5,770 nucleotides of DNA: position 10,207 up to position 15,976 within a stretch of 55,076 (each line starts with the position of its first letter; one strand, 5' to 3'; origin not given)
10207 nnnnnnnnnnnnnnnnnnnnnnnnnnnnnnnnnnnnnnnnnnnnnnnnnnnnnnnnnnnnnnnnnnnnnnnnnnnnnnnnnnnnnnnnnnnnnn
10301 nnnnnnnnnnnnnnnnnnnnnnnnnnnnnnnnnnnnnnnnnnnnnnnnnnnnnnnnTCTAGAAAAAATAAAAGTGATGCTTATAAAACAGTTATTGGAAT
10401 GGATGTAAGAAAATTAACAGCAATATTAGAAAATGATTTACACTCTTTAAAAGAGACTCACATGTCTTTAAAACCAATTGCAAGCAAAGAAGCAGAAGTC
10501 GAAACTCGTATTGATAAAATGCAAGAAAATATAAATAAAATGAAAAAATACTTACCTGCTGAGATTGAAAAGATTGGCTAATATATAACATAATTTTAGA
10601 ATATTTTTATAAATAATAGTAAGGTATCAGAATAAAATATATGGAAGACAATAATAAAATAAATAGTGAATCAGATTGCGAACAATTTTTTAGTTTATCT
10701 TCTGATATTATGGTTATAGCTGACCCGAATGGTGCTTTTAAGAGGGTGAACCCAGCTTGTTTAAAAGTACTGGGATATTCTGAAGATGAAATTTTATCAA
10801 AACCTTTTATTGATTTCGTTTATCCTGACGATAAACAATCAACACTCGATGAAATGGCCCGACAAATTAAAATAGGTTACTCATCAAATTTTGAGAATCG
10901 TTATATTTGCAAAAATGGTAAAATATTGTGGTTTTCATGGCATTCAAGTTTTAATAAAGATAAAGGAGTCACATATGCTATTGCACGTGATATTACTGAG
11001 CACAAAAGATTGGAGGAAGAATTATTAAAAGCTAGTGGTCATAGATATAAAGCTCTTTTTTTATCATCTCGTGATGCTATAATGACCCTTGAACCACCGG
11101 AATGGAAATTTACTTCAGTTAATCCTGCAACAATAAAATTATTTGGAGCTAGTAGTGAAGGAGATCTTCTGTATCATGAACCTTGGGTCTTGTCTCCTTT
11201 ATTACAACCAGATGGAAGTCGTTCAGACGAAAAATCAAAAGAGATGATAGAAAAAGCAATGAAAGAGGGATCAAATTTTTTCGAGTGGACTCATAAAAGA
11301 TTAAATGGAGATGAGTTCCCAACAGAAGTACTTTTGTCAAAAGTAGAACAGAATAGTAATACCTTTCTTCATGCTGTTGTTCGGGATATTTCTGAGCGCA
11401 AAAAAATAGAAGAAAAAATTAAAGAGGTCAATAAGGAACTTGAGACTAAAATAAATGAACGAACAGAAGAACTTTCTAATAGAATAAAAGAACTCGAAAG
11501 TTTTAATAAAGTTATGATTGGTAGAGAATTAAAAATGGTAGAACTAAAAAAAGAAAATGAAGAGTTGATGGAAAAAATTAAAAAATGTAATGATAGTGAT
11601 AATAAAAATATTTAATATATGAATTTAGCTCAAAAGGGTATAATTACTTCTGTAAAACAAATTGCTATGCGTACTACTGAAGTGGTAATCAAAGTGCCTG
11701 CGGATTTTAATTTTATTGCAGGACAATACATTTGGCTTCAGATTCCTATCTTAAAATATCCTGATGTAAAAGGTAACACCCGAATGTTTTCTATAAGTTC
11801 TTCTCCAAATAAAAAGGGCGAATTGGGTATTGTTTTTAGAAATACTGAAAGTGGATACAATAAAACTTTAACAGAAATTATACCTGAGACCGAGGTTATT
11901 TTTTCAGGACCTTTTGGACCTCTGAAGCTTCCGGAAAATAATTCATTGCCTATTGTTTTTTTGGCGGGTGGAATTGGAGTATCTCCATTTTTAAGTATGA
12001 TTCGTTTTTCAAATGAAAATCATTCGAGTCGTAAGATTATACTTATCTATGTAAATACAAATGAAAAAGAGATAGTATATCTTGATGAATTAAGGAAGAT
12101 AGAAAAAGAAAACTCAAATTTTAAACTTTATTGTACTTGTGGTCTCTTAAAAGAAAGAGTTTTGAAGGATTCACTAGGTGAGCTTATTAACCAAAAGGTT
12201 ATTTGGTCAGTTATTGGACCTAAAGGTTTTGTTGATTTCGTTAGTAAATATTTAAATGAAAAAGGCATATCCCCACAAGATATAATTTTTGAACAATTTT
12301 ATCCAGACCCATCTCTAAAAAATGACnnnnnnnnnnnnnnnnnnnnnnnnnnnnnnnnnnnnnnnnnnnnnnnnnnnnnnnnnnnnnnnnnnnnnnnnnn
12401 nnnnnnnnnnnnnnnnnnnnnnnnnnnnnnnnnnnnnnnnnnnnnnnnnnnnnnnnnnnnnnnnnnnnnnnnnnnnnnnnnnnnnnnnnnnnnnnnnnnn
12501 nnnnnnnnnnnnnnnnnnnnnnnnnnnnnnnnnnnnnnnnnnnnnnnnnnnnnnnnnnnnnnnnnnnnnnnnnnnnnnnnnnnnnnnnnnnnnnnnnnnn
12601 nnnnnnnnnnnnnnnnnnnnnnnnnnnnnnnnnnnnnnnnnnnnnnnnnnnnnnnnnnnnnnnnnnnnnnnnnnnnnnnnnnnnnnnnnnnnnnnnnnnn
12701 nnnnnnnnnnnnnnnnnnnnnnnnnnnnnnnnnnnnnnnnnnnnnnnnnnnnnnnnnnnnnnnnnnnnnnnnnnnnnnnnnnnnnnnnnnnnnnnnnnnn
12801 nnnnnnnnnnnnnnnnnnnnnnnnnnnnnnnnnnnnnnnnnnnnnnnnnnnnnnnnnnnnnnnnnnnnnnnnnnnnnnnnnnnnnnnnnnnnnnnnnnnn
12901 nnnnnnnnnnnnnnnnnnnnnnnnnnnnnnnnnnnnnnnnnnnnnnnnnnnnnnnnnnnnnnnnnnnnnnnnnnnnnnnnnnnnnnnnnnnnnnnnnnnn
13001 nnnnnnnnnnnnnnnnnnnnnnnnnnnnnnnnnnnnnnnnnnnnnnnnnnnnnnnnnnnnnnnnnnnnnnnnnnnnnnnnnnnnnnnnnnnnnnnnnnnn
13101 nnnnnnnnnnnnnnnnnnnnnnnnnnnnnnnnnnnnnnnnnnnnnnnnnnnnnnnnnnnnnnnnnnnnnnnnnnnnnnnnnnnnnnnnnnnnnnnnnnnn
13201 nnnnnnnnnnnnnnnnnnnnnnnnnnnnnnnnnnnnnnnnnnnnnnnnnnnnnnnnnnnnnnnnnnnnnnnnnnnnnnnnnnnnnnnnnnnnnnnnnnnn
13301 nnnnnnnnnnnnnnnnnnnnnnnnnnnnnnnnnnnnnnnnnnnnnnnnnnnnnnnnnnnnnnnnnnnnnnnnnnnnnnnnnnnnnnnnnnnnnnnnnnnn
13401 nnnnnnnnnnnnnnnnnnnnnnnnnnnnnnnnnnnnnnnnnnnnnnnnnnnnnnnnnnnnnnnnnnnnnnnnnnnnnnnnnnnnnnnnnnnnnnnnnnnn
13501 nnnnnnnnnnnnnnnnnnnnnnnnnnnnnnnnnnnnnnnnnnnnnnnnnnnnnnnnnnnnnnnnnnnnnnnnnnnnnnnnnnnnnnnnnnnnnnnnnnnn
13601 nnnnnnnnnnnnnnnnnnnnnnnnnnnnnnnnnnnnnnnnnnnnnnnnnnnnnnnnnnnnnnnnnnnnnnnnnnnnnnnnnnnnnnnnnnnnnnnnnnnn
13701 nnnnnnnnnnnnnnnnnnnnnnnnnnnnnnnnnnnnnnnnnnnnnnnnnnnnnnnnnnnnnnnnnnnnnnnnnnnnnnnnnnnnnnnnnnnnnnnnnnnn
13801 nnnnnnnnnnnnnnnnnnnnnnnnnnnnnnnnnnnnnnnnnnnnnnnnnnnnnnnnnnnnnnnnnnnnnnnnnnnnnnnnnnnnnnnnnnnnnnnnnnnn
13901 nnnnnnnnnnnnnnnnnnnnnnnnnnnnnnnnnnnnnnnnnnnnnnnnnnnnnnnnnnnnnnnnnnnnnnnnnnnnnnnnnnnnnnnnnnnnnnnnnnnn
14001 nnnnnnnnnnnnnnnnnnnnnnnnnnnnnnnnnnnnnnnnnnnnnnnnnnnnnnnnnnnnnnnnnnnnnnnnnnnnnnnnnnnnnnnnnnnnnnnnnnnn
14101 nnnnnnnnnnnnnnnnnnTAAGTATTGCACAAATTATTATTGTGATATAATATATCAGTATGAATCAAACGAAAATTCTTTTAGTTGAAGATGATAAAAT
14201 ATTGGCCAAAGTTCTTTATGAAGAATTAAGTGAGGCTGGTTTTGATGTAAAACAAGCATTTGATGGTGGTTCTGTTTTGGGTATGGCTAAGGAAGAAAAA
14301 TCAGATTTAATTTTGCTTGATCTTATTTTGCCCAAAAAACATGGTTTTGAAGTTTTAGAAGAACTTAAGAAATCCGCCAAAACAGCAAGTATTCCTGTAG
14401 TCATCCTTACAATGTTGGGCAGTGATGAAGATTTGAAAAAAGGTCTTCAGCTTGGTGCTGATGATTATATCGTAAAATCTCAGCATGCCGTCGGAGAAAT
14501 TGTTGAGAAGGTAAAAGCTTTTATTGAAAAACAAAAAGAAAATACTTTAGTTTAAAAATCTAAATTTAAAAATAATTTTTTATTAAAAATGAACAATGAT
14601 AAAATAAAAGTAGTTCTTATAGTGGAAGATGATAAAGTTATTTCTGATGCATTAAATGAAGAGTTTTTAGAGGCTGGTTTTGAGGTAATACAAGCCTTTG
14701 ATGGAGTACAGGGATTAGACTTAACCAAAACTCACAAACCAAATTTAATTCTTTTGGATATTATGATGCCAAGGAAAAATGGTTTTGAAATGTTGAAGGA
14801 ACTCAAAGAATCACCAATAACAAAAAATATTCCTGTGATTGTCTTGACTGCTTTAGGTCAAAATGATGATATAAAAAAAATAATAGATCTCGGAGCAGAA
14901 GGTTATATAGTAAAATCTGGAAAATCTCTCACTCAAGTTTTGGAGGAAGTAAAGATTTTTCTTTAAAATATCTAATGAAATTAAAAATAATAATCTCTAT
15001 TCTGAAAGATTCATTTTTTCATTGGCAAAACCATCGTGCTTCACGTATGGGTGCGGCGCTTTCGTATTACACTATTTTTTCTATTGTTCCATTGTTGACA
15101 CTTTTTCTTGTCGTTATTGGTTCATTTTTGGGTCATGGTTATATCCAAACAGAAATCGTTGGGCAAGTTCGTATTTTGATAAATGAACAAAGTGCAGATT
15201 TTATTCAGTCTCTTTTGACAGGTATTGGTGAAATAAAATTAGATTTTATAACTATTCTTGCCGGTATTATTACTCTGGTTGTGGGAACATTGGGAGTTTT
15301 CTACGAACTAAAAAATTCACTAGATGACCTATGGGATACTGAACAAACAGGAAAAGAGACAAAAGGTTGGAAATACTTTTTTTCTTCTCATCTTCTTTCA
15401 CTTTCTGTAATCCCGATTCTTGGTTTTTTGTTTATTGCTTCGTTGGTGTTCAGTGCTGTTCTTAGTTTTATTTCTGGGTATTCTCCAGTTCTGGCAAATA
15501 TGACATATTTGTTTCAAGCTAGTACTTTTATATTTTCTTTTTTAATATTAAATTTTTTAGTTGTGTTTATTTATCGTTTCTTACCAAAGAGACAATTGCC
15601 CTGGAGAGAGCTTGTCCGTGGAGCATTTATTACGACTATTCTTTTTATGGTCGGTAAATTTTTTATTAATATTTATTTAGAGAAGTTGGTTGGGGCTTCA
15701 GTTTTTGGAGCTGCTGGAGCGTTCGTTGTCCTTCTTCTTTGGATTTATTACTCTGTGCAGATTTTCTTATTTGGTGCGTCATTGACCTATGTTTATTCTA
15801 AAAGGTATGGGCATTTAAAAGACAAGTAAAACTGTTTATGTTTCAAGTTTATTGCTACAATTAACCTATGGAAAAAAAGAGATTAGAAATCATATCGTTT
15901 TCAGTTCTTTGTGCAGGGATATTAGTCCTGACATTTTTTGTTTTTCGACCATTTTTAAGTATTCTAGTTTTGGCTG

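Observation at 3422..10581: Adjacent dockerin-bearing giant adhesin and cohesin-bearing membrane anchor: a possible two-gene non-covalent surface-tethering system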

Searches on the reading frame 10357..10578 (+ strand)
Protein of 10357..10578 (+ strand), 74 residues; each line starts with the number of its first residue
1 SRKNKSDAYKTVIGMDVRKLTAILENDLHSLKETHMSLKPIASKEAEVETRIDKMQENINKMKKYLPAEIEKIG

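Call 90: search_protein_families(library=ncbifam, proteins=[window:10357-10578:+], max_evalue=1)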
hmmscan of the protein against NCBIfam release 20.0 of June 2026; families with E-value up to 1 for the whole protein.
window:10357-10578:+ (74 aa): 4 families
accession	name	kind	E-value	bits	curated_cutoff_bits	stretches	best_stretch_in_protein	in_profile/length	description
NF047388.1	SA1320_fam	subfamily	0.015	13.7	230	1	10-72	516-578/644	SA1320 family protein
NF052612.1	sll0565_fam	equivalog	0.032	14.6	50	1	22-73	8-60/106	sll0565 family protein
TIGR02338.1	gimC_beta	equivalog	0.04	13.9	73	1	5-62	49-107/110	prefoldin subunit beta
NF050019.1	HpsJ_like_C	equivalog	0.19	11.5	140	1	31-71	92-133/183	HpsJ-like protein, cyanoexosortase C-associated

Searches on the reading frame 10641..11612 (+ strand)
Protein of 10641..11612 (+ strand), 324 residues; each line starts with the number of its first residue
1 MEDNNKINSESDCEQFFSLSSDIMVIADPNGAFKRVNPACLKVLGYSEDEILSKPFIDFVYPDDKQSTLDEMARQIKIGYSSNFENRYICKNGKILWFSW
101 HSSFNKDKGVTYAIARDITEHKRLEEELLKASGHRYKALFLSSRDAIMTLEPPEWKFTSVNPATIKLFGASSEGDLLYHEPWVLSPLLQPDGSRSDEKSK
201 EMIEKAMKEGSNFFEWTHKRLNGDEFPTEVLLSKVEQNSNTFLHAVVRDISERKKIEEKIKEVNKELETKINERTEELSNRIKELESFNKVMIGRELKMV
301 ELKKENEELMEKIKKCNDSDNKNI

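Call 10: search_protein_families(library=pfam, proteins=[window:10641-11612:+], max_evalue=0.001)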
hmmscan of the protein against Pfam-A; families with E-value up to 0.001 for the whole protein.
window:10641-11612:+ (324 aa): 5 families
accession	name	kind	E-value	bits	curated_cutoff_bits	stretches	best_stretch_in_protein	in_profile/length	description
PF13426.13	PAS_9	-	6.5e-25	87.8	27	2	22-120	2-103/103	PAS domain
PF08447.18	PAS_3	-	2e-13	50.8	25.6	1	35-107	3-77/89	PAS fold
PF13188.13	PAS_8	-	2.6e-12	46.6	21.8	2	15-64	5-54/65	PAS domain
PF00989.32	PAS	-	1.7e-10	41.3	22.6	1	15-98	5-89/113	PAS fold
PF08448.16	PAS_4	-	1e-09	39.1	23.1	1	19-123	3-110/110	PAS fold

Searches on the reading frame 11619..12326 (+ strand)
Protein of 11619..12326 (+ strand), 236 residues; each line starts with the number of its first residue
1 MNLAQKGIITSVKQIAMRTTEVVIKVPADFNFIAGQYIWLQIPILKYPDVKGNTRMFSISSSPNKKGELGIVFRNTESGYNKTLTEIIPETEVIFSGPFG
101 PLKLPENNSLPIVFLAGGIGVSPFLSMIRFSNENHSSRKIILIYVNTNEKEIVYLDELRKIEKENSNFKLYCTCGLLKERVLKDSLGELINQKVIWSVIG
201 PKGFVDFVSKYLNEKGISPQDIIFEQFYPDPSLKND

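Call 10: search_protein_families(library=pfam, proteins=[window:11619-12326:+], max_evalue=0.001)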
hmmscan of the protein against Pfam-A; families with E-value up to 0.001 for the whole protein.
window:11619-12326:+ (236 aa): 3 families
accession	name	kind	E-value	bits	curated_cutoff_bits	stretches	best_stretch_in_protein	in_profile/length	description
PF00175.26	NAD_binding_1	-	5e-10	40.4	22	1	114-208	1-107/109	Oxidoreductase NAD-binding domain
PF08030.17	NAD_binding_6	-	7.8e-06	26.5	22.2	1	112-176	4-78/156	Ferric reductase NAD binding domain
PF00970.30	FAD_binding_6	-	7.9e-06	26.6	21.1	1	9-102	4-97/99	Oxidoreductase FAD-binding domain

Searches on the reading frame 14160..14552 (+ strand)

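Call 10: search_protein_families(library=pfam, proteins=[window:14160-14552:+], max_evalue=0.001)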
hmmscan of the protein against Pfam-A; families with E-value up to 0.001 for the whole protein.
window:14160-14552:+ (131 aa): 1 family
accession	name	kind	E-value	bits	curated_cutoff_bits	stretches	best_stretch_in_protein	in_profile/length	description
PF00072.30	Response_reg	-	2.8e-23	82.6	30.2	1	6-117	1-109/111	Response regulator receiver domain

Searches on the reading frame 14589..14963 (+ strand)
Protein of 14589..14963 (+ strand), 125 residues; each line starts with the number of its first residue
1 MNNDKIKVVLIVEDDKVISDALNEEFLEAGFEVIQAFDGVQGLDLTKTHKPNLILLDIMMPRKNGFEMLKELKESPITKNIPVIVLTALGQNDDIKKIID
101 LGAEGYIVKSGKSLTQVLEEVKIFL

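Call 10: search_protein_families(library=pfam, proteins=[window:14589-14963:+], max_evalue=0.001)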
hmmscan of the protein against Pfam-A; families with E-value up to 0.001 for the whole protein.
window:14589-14963:+ (125 aa): 1 family
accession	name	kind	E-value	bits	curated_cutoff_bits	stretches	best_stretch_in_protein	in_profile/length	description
PF00072.30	Response_reg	-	1.4e-25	90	30.2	1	9-111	1-101/111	Response regulator receiver domain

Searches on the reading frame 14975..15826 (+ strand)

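Call 10: search_protein_families(library=pfam, proteins=[window:14975-15826:+], max_evalue=0.001)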
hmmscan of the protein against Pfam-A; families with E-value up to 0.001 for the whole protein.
window:14975-15826:+ (284 aa): 1 family
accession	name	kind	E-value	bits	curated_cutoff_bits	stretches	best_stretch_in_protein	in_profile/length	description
PF03631.20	Virul_fac_BrkB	-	1.5e-42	146.5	33.7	1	19-277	2-258/259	Virulence factor BrkB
